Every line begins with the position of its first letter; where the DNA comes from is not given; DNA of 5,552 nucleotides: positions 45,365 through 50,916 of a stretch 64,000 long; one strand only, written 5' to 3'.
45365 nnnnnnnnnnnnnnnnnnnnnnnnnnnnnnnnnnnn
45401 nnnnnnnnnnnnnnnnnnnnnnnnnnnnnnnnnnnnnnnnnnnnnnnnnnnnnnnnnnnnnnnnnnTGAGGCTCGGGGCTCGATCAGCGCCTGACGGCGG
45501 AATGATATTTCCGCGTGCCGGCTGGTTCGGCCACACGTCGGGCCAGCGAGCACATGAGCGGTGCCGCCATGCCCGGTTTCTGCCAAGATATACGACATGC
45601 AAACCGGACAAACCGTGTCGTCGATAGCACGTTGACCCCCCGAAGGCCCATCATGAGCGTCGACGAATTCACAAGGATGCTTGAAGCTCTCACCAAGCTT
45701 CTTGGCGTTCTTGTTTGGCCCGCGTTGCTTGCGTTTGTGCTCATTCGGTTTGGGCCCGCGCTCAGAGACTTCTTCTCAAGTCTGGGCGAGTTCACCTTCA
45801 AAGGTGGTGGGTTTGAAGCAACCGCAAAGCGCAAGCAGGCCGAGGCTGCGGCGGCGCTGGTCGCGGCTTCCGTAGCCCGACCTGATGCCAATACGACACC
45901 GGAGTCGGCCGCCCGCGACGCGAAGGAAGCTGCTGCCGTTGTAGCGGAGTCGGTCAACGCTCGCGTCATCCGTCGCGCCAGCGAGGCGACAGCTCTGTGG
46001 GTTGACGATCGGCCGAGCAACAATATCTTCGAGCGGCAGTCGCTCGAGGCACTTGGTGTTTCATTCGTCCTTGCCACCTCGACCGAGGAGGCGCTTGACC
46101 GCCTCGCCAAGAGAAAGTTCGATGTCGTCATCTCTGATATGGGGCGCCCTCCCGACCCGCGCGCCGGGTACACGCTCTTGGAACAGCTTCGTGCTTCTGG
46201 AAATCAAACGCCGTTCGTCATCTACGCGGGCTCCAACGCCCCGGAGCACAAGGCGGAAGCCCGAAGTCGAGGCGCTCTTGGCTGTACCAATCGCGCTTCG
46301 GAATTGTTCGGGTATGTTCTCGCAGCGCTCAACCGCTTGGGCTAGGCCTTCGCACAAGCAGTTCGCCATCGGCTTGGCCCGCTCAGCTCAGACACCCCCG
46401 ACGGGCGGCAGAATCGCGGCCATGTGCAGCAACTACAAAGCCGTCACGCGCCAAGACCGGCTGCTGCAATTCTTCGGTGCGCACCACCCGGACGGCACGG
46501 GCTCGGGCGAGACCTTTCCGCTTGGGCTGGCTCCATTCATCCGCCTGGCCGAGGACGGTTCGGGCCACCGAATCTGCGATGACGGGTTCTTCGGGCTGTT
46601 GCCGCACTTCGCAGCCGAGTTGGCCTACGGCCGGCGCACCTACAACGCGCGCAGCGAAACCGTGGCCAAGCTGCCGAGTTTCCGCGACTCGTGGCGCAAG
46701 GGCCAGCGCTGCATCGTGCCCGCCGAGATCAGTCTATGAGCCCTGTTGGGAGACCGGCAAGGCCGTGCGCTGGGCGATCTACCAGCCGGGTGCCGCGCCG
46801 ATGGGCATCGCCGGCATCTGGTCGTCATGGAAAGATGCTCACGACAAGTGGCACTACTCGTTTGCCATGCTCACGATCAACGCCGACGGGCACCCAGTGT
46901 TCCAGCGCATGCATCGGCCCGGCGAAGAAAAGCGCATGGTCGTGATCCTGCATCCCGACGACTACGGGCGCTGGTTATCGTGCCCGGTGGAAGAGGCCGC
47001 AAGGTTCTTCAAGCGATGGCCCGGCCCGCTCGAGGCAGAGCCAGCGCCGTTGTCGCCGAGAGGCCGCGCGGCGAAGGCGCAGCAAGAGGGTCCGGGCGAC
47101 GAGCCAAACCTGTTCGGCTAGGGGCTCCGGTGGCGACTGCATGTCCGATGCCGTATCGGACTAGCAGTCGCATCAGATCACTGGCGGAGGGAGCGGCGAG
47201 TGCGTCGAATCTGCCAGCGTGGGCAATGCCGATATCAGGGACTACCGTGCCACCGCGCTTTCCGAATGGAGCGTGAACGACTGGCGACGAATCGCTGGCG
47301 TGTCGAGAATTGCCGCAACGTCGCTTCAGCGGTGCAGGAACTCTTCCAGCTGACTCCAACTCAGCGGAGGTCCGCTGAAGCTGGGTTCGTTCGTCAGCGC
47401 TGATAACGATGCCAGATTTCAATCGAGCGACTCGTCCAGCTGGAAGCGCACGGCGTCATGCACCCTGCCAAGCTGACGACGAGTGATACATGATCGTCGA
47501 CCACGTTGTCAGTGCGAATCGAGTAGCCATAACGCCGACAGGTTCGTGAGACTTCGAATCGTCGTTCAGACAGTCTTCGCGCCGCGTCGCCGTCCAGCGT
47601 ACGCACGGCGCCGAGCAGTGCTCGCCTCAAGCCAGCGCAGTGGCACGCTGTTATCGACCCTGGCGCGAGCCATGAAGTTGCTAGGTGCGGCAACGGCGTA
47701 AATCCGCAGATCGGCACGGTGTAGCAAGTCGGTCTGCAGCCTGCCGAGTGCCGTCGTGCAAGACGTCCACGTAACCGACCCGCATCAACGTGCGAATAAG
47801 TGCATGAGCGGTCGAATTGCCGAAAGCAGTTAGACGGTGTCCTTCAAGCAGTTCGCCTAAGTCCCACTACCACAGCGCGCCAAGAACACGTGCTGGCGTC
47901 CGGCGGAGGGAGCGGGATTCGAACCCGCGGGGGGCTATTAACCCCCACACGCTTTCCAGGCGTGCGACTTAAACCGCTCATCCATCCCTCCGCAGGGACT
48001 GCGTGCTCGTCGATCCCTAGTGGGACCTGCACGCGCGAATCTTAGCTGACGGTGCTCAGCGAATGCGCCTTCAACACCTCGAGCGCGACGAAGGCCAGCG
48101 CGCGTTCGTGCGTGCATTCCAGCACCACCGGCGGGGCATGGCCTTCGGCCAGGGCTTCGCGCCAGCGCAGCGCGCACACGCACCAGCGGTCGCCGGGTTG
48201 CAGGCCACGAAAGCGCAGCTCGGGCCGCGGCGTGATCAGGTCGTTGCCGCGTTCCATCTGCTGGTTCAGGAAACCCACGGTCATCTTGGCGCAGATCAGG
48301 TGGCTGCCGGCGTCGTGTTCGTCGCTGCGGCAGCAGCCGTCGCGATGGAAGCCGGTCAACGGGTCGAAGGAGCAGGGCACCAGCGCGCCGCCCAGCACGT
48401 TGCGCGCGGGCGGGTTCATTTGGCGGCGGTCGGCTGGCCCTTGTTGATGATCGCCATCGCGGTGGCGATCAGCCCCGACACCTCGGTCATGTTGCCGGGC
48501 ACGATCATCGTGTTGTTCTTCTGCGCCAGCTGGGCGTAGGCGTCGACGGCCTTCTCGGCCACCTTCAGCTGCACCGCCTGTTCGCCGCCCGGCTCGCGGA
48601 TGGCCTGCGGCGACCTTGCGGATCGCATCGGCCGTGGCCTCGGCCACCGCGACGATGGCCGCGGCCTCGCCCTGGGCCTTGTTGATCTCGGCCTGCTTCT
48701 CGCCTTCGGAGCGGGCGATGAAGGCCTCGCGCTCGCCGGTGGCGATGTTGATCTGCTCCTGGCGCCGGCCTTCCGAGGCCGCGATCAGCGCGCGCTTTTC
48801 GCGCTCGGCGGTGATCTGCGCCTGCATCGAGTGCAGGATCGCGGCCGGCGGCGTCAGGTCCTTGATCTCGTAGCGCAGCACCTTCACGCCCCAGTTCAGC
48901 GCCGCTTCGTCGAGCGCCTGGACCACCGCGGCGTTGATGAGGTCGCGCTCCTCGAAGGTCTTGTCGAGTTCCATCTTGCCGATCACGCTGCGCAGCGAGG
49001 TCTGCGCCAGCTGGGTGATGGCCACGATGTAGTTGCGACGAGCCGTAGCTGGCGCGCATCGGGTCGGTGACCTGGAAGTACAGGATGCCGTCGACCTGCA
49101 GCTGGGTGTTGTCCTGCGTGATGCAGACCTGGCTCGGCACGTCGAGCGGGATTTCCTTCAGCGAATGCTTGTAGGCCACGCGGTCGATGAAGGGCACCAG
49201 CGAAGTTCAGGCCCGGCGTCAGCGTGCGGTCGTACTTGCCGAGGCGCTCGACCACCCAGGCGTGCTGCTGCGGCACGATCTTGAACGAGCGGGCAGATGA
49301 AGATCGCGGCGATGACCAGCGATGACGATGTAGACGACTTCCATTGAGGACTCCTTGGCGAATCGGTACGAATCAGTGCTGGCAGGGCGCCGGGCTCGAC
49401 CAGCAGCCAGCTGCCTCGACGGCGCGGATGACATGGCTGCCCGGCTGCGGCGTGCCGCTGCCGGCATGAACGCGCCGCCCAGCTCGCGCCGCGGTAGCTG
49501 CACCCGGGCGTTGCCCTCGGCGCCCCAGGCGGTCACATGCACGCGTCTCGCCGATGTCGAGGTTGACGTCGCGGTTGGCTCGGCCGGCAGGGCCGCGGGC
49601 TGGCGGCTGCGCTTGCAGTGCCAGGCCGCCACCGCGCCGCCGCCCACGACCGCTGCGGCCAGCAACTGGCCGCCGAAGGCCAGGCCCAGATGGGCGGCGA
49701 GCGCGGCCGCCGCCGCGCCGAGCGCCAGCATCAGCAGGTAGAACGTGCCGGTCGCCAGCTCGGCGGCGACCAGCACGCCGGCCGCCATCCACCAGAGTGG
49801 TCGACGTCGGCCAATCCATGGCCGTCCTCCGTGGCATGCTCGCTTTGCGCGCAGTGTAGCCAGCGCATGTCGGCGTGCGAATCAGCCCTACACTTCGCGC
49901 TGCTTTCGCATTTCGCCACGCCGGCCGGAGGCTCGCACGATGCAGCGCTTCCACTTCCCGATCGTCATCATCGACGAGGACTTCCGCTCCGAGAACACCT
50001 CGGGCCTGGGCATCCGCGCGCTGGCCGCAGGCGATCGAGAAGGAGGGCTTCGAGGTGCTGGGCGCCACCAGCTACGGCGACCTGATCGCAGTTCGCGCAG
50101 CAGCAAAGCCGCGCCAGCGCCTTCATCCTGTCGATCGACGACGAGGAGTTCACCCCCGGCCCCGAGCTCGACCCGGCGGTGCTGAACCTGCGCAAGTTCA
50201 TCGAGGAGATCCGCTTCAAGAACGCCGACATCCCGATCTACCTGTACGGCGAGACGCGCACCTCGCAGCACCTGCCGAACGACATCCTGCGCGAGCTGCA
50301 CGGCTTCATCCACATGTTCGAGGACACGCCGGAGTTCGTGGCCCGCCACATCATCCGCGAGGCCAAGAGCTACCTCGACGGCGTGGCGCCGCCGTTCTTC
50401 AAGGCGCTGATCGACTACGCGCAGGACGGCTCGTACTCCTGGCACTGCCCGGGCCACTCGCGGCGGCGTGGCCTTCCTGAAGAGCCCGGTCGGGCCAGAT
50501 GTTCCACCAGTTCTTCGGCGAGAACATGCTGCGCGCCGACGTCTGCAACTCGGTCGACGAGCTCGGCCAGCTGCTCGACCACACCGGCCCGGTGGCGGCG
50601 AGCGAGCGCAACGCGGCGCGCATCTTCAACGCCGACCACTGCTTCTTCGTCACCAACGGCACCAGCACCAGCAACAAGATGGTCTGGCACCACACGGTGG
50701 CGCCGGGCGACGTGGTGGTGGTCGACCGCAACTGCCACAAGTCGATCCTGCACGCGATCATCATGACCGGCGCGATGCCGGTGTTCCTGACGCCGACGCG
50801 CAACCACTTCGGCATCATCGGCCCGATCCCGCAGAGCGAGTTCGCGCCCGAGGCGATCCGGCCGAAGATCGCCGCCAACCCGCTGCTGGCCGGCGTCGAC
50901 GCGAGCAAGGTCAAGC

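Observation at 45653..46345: Membrane-anchored stand-alone receiver-like (CheY-fold) protein of unknown function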

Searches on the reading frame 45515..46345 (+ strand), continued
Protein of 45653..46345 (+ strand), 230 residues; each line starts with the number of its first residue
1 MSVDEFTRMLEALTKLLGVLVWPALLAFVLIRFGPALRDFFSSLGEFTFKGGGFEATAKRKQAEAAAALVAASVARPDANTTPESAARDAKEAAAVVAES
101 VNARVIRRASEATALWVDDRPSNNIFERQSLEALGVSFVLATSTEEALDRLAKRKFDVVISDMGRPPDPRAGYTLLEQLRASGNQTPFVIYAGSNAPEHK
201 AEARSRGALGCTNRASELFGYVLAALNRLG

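Call 87: search_protein_families(library=padloc, proteins=[L091:5562-7076:+, L091:7581-8351:+], max_evalue=0.001)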
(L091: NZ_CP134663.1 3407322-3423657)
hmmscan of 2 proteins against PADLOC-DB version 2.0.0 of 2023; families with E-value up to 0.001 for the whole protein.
L091:5562-7076:+ (504 aa): 100 families (the best 25 are shown)
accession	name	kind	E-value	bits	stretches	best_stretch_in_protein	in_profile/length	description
PDLC04244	PDC-M01A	-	1.1e-17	62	1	32-265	190-402/482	-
PDLC02979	AriA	-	3.2e-15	54.8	1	143-252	264-371/373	-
PDLC02980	AriA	-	8.6e-15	53.5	1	143-254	211-302/304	-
PDLC02981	AriAB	-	2.8e-14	50.7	1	85-396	220-523/694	-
PDLC03878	NsnB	-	5.6e-13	47.4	1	144-257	180-284/345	-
PDLC00303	PtuA1|PtuA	-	1.5e-12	45.3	2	168-258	206-285/386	AAA ATPase domain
PDLC04164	AriA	-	8.1e-12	43.2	1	32-252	27-234/253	-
PDLC04737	PDC-M62A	-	3.1e-11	41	1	176-254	396-475/601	-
PDLC04239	PDC-M01A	-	3.8e-11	40.2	2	205-254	412-456/552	-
PDLC02335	AbiLi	-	1e-10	39.2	1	31-250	75-237/326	AbiLi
PDLC00099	GajA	-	1.2e-10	39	1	118-256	233-346/626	AAA ATPase domain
PDLC04734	PDC-M62A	-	1.2e-10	39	1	177-256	385-464/597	-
PDLC00273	PtuA1|PtuA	-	3.3e-10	37.5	1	176-265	201-280/375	AAA ATPase domain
PDLC04235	PDC-M01A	-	3.5e-10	37.4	1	32-254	186-415/510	-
PDLC02915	ATPase-Toprim_I-B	-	4.4e-10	37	1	206-256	258-301/623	-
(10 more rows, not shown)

L091:7581-8351:+ (256 aa): 0 families

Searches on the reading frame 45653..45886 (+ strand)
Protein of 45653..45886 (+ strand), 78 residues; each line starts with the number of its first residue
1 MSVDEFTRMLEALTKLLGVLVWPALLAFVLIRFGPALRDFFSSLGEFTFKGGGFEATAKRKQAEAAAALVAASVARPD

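Call 63: find_homologous_proteins(query=A6, max_evalue=0.001)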
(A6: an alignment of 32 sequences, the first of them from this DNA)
Query A6 (32 sequences) (78 aa, profile of the alignment): 15 proteins with E <= 0.001 among 8000 candidates.
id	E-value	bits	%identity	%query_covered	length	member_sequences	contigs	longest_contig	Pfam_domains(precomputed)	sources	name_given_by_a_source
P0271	2.1e-28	116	72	97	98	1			-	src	-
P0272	2.1e-28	116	85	100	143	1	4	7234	-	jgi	jgi:hypothetical protein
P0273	1.0e-27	114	67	100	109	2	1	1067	-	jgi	-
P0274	6.0e-27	111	68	100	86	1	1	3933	-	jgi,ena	jgi:hypothetical protein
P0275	1.4e-26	110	64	100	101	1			-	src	-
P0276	4.6e-26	108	67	100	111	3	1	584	-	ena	-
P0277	3.2e-25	106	69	99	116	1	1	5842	-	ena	-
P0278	4.5e-24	102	51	71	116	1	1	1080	-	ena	-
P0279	2.7e-23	100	62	100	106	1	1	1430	-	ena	-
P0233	2.5e-20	90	75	83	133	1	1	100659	-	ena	-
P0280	5.6e-20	89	67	82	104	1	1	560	-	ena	-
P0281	4.6e-14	70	31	90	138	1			-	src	-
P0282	9.4e-14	69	94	62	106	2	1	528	-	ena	-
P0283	1.7e-11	62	29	83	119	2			-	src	-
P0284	5.8e-9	54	38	54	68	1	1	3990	-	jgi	jgi:hypothetical protein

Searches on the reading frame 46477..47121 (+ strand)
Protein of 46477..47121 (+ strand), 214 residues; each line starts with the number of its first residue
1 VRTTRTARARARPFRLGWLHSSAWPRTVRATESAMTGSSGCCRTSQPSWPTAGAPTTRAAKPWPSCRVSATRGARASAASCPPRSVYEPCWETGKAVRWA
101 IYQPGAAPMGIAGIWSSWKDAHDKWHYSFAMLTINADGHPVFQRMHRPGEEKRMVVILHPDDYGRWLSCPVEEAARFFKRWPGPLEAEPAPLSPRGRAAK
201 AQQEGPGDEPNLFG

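Call 3: search_protein_families(library=pfam, proteins=[window:46477-47121:+], max_evalue=1)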
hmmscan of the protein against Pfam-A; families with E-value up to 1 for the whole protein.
window:46477-47121:+ (214 aa): 2 families
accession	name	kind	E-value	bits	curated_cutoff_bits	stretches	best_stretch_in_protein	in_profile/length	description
PF02586.19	SRAP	-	2.8e-11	43.8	27.1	1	87-174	107-190/214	SOS response associated peptidase (SRAP)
PF19811.4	DUF6294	-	0.035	15.1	34.9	1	112-160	14-58/88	Family of unknown function (DUF6294)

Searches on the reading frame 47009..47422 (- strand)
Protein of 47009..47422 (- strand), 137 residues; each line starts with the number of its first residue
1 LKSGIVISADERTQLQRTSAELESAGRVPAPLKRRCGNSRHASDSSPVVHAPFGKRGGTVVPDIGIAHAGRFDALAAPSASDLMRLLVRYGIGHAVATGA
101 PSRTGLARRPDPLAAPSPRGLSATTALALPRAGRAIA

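Call 60: search_protein_families(library=pfam, proteins=[window:47009-47422:-], max_evalue=0.01)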
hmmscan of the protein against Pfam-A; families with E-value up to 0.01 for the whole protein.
window:47009-47422:- (137 aa): 0 families

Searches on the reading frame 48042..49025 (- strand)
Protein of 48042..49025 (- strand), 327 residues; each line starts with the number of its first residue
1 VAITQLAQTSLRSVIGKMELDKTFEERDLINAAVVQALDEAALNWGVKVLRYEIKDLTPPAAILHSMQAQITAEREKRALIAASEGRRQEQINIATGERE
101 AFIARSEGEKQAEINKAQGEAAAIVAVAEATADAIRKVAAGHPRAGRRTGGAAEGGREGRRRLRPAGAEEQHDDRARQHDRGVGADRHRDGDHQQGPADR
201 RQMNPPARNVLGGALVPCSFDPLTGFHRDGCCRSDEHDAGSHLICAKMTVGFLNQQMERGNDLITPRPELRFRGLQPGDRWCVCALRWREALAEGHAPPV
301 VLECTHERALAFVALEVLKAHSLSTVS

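Call 60: search_protein_families(library=pfam, proteins=[window:48042-49025:-], max_evalue=0.01)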
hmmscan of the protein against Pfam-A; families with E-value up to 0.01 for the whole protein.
window:48042-49025:- (327 aa): 2 families
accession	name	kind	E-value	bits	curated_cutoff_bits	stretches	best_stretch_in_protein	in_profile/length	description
PF09996.14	DUF2237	-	1.7e-48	163.8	25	1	208-321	1-114/115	Uncharacterized protein conserved in bacteria (DUF2237)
PF01145.31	Band_7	-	1.6e-15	58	23.6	1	3-86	91-174/176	SPFH domain / Band 7 family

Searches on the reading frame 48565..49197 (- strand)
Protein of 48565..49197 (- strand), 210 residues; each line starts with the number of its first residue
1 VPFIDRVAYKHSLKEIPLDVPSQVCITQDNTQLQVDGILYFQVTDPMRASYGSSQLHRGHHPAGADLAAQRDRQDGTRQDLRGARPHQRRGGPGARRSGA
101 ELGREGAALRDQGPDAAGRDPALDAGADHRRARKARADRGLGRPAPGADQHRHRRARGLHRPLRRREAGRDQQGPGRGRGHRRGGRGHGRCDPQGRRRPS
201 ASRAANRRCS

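Call 60: search_protein_families(library=pfam, proteins=[window:48565-49197:-], max_evalue=0.01)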
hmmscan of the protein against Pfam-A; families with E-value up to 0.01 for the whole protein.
window:48565-49197:- (210 aa): 1 family
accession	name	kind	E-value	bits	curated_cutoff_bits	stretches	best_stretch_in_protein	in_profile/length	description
PF01145.31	Band_7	-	0.00013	22.5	23.6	1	1-51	29-79/176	SPFH domain / Band 7 family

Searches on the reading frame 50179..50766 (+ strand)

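Call 60: search_protein_families(library=pfam, proteins=[window:50179-50766:+], max_evalue=0.01)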
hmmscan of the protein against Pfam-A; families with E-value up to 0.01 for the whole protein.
window:50179-50766:+ (195 aa): 3 families
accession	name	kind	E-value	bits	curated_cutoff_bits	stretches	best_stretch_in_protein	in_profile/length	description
PF03709.21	OKR_DC_1_N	-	7.3e-20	71.7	29.3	1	4-65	50-111/111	Orn/Lys/Arg decarboxylase, N-terminal domain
PF01276.26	OKR_DC_1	-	5.9e-06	25.7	27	1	71-103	1-33/417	Orn/Lys/Arg decarboxylase, major domain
PF24062.1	DUF7362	-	0.00099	19.7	27.6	1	75-124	89-137/163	Domain of unknown function (DUF7362)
